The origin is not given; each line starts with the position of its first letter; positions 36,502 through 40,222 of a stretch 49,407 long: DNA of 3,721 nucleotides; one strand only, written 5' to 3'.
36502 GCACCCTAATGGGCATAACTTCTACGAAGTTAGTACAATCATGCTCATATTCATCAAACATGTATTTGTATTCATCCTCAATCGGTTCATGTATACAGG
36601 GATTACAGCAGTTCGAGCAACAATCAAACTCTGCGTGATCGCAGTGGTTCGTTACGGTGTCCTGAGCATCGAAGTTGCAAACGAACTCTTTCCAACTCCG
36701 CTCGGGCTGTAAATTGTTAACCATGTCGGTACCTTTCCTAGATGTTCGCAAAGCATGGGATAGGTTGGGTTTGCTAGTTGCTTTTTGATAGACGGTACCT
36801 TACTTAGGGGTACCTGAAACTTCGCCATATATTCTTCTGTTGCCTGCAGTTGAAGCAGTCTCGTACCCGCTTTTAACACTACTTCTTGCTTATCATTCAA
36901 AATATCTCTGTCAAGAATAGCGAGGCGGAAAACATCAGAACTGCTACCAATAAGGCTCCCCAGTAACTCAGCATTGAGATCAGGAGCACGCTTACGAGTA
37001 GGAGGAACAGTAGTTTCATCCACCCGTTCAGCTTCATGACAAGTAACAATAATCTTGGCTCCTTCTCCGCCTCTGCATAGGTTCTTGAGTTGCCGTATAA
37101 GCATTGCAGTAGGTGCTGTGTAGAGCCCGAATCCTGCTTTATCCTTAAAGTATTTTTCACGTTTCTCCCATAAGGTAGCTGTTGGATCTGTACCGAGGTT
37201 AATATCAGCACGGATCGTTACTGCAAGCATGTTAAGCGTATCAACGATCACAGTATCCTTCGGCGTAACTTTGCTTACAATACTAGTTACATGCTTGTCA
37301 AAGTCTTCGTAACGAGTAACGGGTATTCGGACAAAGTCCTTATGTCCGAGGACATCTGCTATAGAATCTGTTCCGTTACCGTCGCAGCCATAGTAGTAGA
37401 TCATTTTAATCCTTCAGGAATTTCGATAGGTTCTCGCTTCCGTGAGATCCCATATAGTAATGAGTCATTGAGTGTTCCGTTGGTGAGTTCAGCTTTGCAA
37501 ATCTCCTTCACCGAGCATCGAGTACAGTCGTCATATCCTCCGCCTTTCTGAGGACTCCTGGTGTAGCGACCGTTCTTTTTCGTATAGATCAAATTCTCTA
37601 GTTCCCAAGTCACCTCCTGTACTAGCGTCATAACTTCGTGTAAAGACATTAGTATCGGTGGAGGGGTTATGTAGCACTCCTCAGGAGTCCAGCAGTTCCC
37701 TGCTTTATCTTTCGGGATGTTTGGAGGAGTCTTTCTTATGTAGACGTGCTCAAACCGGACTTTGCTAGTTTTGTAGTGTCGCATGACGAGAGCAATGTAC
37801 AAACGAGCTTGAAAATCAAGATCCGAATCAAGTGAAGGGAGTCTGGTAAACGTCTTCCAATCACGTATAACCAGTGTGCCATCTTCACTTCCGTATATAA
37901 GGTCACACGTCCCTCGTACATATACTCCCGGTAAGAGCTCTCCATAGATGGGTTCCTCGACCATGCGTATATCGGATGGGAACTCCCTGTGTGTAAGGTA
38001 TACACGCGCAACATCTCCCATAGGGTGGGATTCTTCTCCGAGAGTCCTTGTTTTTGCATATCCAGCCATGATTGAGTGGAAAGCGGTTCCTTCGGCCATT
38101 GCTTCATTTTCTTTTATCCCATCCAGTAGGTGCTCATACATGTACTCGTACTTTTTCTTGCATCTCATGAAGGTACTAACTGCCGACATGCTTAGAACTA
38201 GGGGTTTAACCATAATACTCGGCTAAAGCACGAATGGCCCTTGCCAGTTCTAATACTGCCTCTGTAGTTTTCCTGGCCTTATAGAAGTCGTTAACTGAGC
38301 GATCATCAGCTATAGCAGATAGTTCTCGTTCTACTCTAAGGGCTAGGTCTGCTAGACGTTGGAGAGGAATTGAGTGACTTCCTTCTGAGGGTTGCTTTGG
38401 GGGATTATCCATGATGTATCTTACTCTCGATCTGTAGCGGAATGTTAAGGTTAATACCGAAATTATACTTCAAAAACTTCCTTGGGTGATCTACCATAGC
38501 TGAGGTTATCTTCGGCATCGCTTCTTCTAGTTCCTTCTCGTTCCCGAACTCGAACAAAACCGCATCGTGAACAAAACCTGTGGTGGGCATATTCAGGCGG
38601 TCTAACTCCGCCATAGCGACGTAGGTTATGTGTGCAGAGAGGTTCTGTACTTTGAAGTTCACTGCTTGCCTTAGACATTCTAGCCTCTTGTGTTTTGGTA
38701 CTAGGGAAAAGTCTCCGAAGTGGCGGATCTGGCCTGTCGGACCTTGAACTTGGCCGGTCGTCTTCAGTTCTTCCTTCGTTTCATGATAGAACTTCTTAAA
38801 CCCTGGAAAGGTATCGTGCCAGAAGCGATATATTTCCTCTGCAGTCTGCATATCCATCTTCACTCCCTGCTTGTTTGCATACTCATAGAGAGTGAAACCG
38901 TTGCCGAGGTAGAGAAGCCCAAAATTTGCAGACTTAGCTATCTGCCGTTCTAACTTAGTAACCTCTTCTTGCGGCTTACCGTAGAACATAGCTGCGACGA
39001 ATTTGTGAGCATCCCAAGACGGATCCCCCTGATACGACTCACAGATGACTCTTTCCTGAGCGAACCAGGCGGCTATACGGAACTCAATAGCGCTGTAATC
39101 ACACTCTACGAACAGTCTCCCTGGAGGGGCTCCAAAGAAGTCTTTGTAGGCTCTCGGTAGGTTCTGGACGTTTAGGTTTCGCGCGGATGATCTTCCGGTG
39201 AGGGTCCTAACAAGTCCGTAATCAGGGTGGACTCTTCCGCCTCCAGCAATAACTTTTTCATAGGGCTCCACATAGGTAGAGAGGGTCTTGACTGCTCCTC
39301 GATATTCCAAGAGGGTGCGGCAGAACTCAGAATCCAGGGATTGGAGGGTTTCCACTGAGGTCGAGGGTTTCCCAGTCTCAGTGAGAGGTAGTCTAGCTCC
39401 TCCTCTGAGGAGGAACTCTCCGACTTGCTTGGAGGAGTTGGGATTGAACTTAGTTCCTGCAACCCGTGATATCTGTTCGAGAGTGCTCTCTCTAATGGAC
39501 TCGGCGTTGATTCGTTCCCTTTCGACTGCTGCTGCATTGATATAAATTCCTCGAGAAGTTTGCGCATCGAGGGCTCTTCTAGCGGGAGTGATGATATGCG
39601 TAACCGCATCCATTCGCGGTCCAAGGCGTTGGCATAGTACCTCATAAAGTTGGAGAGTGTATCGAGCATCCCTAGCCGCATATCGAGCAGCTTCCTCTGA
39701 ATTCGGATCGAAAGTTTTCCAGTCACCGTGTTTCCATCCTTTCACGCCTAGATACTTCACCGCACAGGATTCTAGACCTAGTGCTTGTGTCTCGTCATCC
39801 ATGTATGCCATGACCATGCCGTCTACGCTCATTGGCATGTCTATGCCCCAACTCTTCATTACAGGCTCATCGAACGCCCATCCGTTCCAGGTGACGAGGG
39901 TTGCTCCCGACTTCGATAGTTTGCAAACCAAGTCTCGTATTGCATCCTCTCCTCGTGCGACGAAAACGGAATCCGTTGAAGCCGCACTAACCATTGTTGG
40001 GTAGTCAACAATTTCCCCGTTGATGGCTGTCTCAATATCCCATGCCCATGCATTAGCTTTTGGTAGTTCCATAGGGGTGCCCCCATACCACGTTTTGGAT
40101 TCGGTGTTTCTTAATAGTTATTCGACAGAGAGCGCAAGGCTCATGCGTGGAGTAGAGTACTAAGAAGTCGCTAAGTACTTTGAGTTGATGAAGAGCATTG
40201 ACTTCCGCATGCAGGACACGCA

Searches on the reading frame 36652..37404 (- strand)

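Call 100: search_protein_families(library=pfam, proteins=[window:36652-37404:-], max_evalue=0.001)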
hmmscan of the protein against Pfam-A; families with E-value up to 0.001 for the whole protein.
window:36652-37404:- (250 aa): 1 family
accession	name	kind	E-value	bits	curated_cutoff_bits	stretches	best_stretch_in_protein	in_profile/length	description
PF13479.12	AAA_24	-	5.1e-11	43.2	27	1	20-195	38-192/195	AAA domain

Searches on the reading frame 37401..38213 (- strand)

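Call 100: search_protein_families(library=pfam, proteins=[window:37401-38213:-], max_evalue=0.001)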
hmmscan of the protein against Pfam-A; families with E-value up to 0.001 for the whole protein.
window:37401-38213:- (270 aa): 1 family
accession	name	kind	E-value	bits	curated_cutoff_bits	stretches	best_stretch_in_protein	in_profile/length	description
PF12705.13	PDDEXK_1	-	2.6e-19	70.6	22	2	76-240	111-247/247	PD-(D/E)XK nuclease superfamily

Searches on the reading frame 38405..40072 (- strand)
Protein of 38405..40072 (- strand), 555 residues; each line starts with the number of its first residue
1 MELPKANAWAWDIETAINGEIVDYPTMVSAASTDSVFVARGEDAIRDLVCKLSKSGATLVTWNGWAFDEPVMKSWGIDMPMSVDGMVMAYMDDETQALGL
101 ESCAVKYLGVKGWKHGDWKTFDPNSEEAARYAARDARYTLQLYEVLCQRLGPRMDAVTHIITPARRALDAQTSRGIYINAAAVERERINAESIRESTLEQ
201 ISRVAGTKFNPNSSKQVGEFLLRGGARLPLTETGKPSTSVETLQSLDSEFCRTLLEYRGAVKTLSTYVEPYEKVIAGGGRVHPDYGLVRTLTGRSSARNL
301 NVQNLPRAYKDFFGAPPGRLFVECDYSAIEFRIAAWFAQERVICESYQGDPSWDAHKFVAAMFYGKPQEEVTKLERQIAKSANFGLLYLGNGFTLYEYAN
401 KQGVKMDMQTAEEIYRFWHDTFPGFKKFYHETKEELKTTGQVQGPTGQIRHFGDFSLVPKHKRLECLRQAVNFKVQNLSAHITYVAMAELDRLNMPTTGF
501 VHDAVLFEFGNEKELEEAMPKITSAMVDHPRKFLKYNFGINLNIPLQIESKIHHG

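Call 24: search_protein_families(library=pfam, proteins=[window:38405-40072:-], max_evalue=0.001)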
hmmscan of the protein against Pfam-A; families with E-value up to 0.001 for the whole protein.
window:38405-40072:- (555 aa): 2 families
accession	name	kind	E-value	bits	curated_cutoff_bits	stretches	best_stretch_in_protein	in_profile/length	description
PF00476.26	DNA_pol_A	-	1e-59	202.9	34.3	1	195-551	16-374/381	DNA polymerase family A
PF01612.26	DNA_pol_A_exo1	-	4.4e-09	36.8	23.6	1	52-148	72-170/173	3'-5' exonuclease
